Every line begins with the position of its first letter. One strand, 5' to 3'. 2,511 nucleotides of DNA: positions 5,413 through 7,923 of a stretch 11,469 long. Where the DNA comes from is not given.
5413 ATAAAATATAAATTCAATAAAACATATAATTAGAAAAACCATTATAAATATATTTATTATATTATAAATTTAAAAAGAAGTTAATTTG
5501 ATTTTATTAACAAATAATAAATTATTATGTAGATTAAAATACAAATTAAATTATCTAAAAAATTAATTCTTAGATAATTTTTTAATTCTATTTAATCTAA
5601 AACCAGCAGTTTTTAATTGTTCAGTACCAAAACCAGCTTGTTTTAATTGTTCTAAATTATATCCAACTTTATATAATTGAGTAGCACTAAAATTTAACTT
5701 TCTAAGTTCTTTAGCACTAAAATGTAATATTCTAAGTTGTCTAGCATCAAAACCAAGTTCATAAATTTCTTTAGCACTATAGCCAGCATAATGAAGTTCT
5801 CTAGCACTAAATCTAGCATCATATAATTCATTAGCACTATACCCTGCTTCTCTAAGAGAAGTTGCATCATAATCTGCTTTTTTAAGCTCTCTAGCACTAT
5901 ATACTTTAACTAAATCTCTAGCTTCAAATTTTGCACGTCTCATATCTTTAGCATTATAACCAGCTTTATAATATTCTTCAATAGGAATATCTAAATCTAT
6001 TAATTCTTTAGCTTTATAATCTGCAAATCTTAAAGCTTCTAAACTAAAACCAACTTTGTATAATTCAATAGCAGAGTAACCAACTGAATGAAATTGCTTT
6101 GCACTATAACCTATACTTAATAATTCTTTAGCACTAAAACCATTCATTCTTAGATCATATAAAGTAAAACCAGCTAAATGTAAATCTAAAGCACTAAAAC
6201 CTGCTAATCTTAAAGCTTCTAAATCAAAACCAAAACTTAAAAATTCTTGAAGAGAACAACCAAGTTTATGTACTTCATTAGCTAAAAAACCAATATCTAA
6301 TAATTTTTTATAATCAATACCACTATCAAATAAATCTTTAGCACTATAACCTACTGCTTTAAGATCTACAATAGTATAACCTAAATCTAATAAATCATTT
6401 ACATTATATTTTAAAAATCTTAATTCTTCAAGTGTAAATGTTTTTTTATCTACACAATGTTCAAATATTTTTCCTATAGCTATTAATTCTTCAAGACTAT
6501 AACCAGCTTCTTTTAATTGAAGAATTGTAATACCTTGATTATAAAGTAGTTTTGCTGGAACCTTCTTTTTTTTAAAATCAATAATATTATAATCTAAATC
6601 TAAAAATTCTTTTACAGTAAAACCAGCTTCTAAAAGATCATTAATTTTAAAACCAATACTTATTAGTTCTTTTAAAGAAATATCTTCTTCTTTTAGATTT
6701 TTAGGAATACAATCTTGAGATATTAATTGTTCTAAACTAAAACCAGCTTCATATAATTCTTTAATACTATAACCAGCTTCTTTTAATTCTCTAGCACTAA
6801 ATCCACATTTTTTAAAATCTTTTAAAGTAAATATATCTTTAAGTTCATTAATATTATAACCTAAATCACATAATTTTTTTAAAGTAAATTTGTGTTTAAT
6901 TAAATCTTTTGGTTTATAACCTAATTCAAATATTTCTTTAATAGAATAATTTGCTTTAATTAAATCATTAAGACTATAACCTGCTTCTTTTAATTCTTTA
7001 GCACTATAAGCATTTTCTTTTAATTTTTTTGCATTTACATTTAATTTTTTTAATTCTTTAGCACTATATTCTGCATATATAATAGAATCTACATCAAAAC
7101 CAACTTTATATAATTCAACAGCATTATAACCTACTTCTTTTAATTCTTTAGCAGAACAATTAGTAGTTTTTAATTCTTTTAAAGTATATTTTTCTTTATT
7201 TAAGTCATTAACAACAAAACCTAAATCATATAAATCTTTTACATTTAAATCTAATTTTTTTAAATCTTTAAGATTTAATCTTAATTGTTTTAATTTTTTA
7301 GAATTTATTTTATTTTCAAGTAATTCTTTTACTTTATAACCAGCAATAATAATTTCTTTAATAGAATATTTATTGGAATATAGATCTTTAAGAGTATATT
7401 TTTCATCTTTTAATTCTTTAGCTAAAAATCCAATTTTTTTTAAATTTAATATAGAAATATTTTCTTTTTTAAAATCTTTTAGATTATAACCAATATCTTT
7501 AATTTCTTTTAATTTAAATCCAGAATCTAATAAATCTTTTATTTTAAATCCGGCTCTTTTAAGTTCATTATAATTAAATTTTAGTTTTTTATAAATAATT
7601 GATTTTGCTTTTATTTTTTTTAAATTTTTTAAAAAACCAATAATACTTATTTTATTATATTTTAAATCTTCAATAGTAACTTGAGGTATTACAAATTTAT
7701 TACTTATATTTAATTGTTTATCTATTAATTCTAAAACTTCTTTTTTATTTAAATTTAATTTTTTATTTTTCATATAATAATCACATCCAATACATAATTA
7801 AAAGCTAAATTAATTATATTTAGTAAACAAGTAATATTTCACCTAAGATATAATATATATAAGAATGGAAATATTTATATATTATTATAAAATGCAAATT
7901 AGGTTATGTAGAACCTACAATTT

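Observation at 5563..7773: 736-aa protein made almost entirely of about 65 in-register decapeptide units; unclassified solenoid-type repeat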

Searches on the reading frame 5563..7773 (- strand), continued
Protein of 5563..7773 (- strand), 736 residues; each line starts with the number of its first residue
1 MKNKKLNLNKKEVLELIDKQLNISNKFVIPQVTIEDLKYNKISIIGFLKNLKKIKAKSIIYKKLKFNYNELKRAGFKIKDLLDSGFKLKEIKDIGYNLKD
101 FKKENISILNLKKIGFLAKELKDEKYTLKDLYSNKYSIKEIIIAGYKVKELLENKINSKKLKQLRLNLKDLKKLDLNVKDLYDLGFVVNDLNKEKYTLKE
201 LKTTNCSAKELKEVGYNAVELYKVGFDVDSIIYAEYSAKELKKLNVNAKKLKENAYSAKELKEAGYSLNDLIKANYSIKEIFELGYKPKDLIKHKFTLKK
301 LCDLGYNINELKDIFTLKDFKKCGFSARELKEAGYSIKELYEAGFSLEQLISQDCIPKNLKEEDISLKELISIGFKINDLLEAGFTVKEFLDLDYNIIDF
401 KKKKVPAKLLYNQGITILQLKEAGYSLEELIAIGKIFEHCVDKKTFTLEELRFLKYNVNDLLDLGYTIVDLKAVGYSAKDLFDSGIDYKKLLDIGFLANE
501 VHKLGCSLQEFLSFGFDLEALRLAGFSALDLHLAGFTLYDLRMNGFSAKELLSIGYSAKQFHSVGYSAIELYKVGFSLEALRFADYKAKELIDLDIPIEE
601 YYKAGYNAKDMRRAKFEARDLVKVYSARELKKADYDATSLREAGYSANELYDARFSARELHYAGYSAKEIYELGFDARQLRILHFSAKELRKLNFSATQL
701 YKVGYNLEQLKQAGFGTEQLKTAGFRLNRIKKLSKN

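Call 46: fold_search(model_id=the predicted structure, library=pdb)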
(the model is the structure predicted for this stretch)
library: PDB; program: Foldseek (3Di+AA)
matches with E <= 10: 186; with E <= 0.001: 0
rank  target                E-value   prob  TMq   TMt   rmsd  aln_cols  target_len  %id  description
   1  7mwr_B                6.7e-02  0.14  0.04  0.09  27.8       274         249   14  Structure of De Novo designed beta sheet heterodimer LHD101A53/B4 (released 2022-01-19)
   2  8vd6                  8.3e-02  0.69  0.10  0.23  11.8       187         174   21  Crystal structure of CAP Repeat (released 2024-09-18)
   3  8xi2_I                1.3e-01  0.12  0.09  0.10  31.1       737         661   13  Cryo-EM structure of the Chlamydomonas C* complex (released 2024-10-09)
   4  8ro2_I                1.9e-01  0.09  0.08  0.08  37.1       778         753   15  Integrative Structure of the human intron lariat Spliceosome (ILS'') (released 2024-09-18)
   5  8c6j_T                2.0e-01  0.12  0.10  0.11  36.5       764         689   14  Human spliceosomal PM5 C* complex (released 2023-07-12)
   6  4ui9_O                2.3e-01  0.07  0.08  0.09  43.9       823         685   13  Atomic structure of the human Anaphase-Promoting Complex (released 2015-06-17)
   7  5a31_O                2.3e-01  0.07  0.08  0.09  43.9       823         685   13  Structure of the human APC-Cdh1-Hsl1-UbcH10 complex. (released 2015-11-18)
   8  9hcj_K0               2.3e-01  0.07  0.08  0.08  39.1       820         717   13  D. discoideum nuclear pore complex (released 2024-12-25)
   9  8any_A5               2.4e-01  0.15  0.12  0.14  31.6       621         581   12  Human mitochondrial ribosome in complex with LRPPRC, SLIRP, A-site, P-site, E-site tRNAs and mRNA (released 2023-08-16)
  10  8j8q_C                2.5e-01  0.12  0.12  0.10  43.1       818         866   13  Structure of the four-component Paf1 complex from Saccharomyces eubayanus (released 2023-05-24)
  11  9drl_A                2.8e-01  0.08  0.07  0.09  38.6       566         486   12  Cryo-EM structure of the T33-549 tetrahedral cage (released 2025-08-06)
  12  5gnc                  3.2e-01  0.13  0.12  0.13  30.0       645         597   11  Crystal structure of Phytophthora. sojae PSR2 (released 2017-08-16)
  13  8ro0_I                3.5e-01  0.07  0.09  0.09  42.0       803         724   12  Structure of the C. elegans Intron Lariat Spliceosome primed for disassembly (ILS') (released 2024-08-07)
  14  8df9_B                4.7e-01  0.15  0.14  0.13  43.7       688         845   15  Structure of M. kandleri topoisomerase V in complex with DNA. 38 base pair asymmetric DNA complex (released 2022-08-31)
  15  7pua_F3               4.7e-01  0.05  0.07  0.06  40.6       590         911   13  Middle assembly intermediate of the Trypanosoma brucei mitoribosomal small subunit (released 2022-03-02)
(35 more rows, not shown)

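Call 70: search_protein_representatives(protein=window:5566-7773:-)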
Query: 736 residues. Proteins with E-value up to 0.001 (for the whole library): 1932; up to 1e-10: 902; up to 1e-30: 241. The best 150 are listed.
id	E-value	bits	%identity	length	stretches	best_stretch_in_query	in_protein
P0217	1.9e-183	628.7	31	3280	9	195-730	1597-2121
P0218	3.8e-179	614.5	28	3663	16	491-728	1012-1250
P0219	1.1e-169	583.1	30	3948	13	231-666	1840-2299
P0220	2.7e-142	492.7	41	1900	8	522-729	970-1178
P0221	2.2e-118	413.6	29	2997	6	384-730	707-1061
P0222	3.6e-111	389.8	27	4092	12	420-732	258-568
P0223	1.1e-109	384.9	34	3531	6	457-731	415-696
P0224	9.1e-104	365.3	29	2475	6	413-729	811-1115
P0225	5.7e-100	352.8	37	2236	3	230-715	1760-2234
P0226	3.6e-99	350.1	28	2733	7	109-434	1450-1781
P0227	7.4e-98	345.8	30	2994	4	116-396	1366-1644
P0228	1.3e-97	344.9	35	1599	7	191-357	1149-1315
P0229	4.4e-96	339.9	30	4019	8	525-730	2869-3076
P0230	1.0e-90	322.2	36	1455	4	470-729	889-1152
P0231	1.4e-88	315.2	33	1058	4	249-670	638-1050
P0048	7.0e-46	174.0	32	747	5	534-730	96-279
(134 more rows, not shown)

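Call 71: find_encoding_contigs(protein=P0069, flank=6000, max_places=1)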
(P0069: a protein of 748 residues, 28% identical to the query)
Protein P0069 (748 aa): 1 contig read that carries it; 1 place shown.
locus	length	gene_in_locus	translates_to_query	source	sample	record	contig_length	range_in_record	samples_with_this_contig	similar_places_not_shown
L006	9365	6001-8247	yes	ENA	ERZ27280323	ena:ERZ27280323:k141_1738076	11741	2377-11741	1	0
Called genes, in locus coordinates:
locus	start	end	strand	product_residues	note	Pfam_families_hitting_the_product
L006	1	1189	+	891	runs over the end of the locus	-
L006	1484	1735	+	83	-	-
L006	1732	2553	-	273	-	PF01149:Fapy_DNA_glyco, PF06831:H2TH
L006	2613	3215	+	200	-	-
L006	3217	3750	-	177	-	-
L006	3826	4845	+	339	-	-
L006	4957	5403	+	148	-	-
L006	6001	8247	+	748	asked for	PF25296:Decapeptide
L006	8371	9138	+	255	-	PF04266:ASCH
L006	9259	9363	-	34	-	?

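Call 72: find_encoding_contigs(protein=P0078, flank=8000, max_places=1)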
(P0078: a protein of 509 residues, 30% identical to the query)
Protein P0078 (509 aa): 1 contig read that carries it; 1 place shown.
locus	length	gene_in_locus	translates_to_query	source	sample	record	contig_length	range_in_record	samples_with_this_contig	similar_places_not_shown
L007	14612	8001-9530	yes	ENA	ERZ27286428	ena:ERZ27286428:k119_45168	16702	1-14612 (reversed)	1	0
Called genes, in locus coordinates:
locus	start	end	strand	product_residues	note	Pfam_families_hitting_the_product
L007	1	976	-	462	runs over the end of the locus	PF00773:RNB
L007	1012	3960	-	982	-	PF00009:GTP_EFTU, PF09173:eIF2_C (weak), PF01873:eIF-5_eIF-2B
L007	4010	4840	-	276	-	PF14811:TPD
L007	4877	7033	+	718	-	PF25296:Decapeptide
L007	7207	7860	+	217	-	-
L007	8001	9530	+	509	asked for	PF25296:Decapeptide, PF13599:Pentapeptide_4 (faint), PF25296:Decapeptide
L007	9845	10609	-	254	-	PF00459:Inositol_P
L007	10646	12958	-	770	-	PF04851:ResIII, PF00270:DEAD, PF22527:DEXQc_Suv3 (weak), PF00271:Helicase_C, PF08148:DSHCT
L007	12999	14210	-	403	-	-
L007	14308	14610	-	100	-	?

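Call 74: find_related_loci(query=A3, collection=metagenome_contigs, flank=8000)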
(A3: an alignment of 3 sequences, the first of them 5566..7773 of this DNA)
Query A3 (736 aa) in metagenome_contigs; peptide patterns used: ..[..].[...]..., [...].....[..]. (x = any residue, [..] = any of these).
600 stretches matched a pattern (row limit reached: there are more); 4 encode a relative of the query (tblastn E <= 1e-3); 4 distinct loci.
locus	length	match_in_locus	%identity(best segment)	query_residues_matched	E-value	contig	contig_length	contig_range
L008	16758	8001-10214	37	1-732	2e-139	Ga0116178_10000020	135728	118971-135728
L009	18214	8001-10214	37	1-732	2e-139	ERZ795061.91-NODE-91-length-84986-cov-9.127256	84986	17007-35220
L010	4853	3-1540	50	31-733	4e-118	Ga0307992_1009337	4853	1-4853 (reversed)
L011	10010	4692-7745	28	33-736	1e-85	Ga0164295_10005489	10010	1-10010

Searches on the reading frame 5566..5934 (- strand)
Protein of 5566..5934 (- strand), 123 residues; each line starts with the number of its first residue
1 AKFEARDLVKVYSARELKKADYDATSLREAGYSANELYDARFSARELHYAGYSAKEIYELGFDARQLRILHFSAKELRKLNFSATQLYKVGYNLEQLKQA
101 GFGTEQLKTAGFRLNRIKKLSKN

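Call 64: search_protein_families(library=pfam, proteins=[window:5566-5934:-], max_evalue=0.001)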
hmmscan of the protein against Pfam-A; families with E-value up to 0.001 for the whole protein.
seq(123 aa): 2 families
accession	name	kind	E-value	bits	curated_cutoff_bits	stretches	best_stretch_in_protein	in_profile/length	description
PF25296.1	Decapeptide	-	6.6e-38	128.9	45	2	51-119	1-69/74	Decapeptide repeat region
PF13599.13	Pentapeptide_4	-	6.4e-06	26.6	38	0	59-119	15-75/78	Pentapeptide repeat region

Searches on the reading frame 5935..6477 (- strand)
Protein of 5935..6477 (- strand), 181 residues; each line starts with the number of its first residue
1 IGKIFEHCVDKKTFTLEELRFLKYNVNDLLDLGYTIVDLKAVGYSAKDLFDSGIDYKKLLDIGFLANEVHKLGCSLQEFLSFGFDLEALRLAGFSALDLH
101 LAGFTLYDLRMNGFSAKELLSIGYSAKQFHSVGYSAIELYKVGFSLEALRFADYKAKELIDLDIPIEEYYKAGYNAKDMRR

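Call 29: predict_structure(alignment_id=A1)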
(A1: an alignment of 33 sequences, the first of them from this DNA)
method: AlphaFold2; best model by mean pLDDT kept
length: 170 residues; sequences in the alignment: 33
mean_pLDDT: 93.8   pTM: 0.78
mean pLDDT of the five models: 93.8, 92.7, 92.7, 92.6, 92.2
residues with pLDDT >= 90: 155; 70-90: 13; 50-70: 2; < 50: 0
segments of 3 or more residues with pLDDT < 50: none
pLDDT, mean of each block of 10 residues (from residue 1): 86 92 94 95 96 96 96 95 96 96 94 97 96 96 93 92 84
secondary structure, 60 per line:
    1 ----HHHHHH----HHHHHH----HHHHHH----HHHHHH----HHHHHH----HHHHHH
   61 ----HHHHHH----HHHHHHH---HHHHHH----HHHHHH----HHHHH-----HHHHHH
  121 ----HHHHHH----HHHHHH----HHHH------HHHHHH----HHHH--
elements in order: H5-10 H15-20 H25-30 H35-40 H45-50 H55-60 H65-70 H75-81 H85-90 H95-100 H105-109 H115-120 H125-130 H135-140 H145-148 H155-160 H165-168

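Call 34: fold_search(model_id=the predicted structure, library=pdb)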
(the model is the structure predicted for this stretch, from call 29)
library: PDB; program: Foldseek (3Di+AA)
matches with E <= 10: 23; with E <= 0.001: 0
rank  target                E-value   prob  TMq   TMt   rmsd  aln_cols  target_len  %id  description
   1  7smg_D                2.7e+00  0.04  0.14  0.16  15.7       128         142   11  Crystal structure of a (p)ppApp hydrolase from Bacteroides caccae (released 2022-11-09)
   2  9j5r_B                2.9e+00  0.02  0.14  0.09  13.5       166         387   14  Pathogen effector forms a phosphatase holoenzyme complex with host core enzyme to promote disease (released 2026-03-04)
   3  7smg_A                3.3e+00  0.04  0.11  0.16  15.8       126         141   12  Crystal structure of a (p)ppApp hydrolase from Bacteroides caccae (released 2022-11-09)
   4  4hcc_B                3.6e+00  0.03  0.17  0.08  19.3       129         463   11  The zinc ion bound form of crystal structure of E.coli ExoI-ssDNA complex (released 2013-10-09)
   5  7smg_B                5.5e+00  0.02  0.13  0.15  12.5       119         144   14  Crystal structure of a (p)ppApp hydrolase from Bacteroides caccae (released 2022-11-09)
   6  4bcm_D                5.5e+00  0.01  0.11  0.09  17.7       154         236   13  Structure of CDK2 in complex with cyclin A and a 2-amino-4-heteroaryl- pyrimidine inhibitor (released 2013-03-06)
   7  3c1l_D                5.8e+00  0.02  0.17  0.17  13.2       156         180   16  Crystal structure of an antioxidant defense protein (mlr4105) from mesorhizobium loti maff303099 at 2.00 A resolution (released 2008-02-05)
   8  8z5n_C                6.8e+00  0.02  0.20  0.18  13.5       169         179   14  Cryo-EM structure of the LPHT ring (released 2025-10-22)
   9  3c1l_E                6.8e+00  0.02  0.16  0.16  14.0       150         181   19  Crystal structure of an antioxidant defense protein (mlr4105) from mesorhizobium loti maff303099 at 2.00 A resolution (released 2008-02-05)
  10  4cr2_Q                6.8e+00  0.01  0.14  0.08  16.3       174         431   18  Deep classification of a large cryo-EM dataset defines the conformational landscape of the 26S proteasome (released 2014-04-02)
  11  5h78_A                7.2e+00  0.01  0.12  0.11  17.6       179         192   12  Crystal structure of the PKA-DHR14 fusion protein (released 2017-06-28)
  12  9hnh                  8.9e+00  0.02  0.17  0.19  13.8       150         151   11  A7 Synthetic Alpha solenoid Protein (released 2025-12-03)
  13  3c1l_A                8.9e+00  0.02  0.16  0.16  13.8       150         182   18  Crystal structure of an antioxidant defense protein (mlr4105) from mesorhizobium loti maff303099 at 2.00 A resolution (released 2008-02-05)
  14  4jrp_B                8.9e+00  0.02  0.18  0.09  19.1       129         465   12  Structure of E. coli Exonuclease I in complex with a 5cy-dT13 oligonucleotide (released 2013-05-08)
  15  2jk3_A                8.9e+00  0.01  0.12  0.12  16.8       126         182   15  CRYSTAL STRUCTURE OF THE HLYIIR MUTANT PROTEIN WITH RESIDUES 169-186 SUBSTITUTED BY GSSGSSG LINKER (released 2008-08-19)
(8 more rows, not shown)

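Call 48: fold_search(model_id=the predicted structure, library=viral)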
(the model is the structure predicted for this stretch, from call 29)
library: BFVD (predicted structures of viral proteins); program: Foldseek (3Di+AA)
matches with E <= 10: 53; with E <= 0.001: 0
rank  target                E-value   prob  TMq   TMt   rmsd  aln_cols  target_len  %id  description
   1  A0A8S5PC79            2.3e-01  0.12  0.17  0.15  18.4       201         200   17  Homeodomain-like domain [Siphoviridae sp. ctpji4]
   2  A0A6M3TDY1            5.9e-01  0.08  0.16  0.12  15.9       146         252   18  (no name in the UniProt tables at hand)
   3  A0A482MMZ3            1.4e+00  0.07  0.17  0.10  12.5       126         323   18  Endonuclease [Burkholderia phage BcepSauron]
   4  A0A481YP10            2.1e+00  0.02  0.13  0.05  19.2       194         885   14  D5-like helicase-primase [Pithovirus LCDPAC02]
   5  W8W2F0                2.2e+00  0.05  0.17  0.20  11.8       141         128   14  Uncharacterized protein [Invertebrate iridovirus 25]
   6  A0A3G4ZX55            2.5e+00  0.03  0.17  0.09  16.1       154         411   18  Uncharacterized protein [Edafosvirus sp.]
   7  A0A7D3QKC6            2.6e+00  0.03  0.17  0.08  14.5       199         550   18  (no name in the UniProt tables at hand)
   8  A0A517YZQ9            2.9e+00  0.03  0.14  0.14  14.4       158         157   14  (no name in the UniProt tables at hand)
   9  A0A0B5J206            3.0e+00  0.07  0.23  0.10  10.9       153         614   17  Ankyrin repeat protein [Pandoravirus inopinatum]
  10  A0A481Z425            3.4e+00  0.04  0.20  0.11  13.0       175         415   15  Ankyrin repeat protein [Pithovirus LCPAC104]
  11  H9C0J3                3.9e+00  0.02  0.16  0.17  12.5       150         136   14  (no name in the UniProt tables at hand)
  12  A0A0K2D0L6            3.9e+00  0.02  0.15  0.09  14.7       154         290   16  BZIP domain-containing protein [Bacillus phage TsarBomba]
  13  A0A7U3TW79            4.1e+00  0.02  0.14  0.11  21.4       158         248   16  (no name in the UniProt tables at hand)
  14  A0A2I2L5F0            4.6e+00  0.03  0.19  0.13  16.6       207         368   14  Transmembrane domain-containing protein [Orpheovirus IHUMI-LCC2]
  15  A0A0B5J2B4            4.6e+00  0.03  0.20  0.11  14.1       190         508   14  Ankyrin repeat protein [Pandoravirus inopinatum]
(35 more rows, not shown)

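Call 64: search_protein_families(library=pfam, proteins=[window:5935-6477:-], max_evalue=0.001)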
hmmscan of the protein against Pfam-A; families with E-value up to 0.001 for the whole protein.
seq(181 aa): 1 family
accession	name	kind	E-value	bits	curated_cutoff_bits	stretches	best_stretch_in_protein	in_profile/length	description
PF25296.1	Decapeptide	-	4.2e-42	142.3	45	3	63-129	1-67/74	Decapeptide repeat region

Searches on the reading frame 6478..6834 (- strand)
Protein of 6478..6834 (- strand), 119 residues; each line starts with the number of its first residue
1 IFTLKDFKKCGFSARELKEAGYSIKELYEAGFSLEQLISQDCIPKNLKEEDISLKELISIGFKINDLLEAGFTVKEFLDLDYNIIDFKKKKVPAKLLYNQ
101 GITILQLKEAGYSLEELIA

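Call 64: search_protein_families(library=pfam, proteins=[window:6478-6834:-], max_evalue=0.001)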
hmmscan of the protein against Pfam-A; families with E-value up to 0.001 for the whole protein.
seq(119 aa): 1 family
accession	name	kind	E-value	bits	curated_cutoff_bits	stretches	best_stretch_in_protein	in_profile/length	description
PF25296.1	Decapeptide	-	3.2e-31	107.5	45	2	2-73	2-73/74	Decapeptide repeat region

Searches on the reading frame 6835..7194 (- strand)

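Call 64: search_protein_families(library=pfam, proteins=[window:6835-7194:-], max_evalue=0.001)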
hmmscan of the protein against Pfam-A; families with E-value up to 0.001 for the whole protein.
seq(120 aa): 1 family
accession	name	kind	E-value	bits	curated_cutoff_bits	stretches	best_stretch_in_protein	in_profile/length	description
PF25296.1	Decapeptide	-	1e-30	105.8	45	2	53-120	2-69/74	Decapeptide repeat region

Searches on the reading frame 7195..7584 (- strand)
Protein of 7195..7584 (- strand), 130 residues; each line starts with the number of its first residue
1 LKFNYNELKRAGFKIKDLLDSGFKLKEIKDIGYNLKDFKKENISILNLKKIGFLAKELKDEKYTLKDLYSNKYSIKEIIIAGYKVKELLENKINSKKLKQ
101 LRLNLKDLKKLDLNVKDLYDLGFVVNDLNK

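Call 64: search_protein_families(library=pfam, proteins=[window:7195-7584:-], max_evalue=0.001)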
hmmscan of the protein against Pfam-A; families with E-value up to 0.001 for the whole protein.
seq(130 aa): 1 family
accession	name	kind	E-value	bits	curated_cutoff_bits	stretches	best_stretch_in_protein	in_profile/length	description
PF25296.1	Decapeptide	-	4.2e-25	87.9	45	2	3-64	12-73/74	Decapeptide repeat region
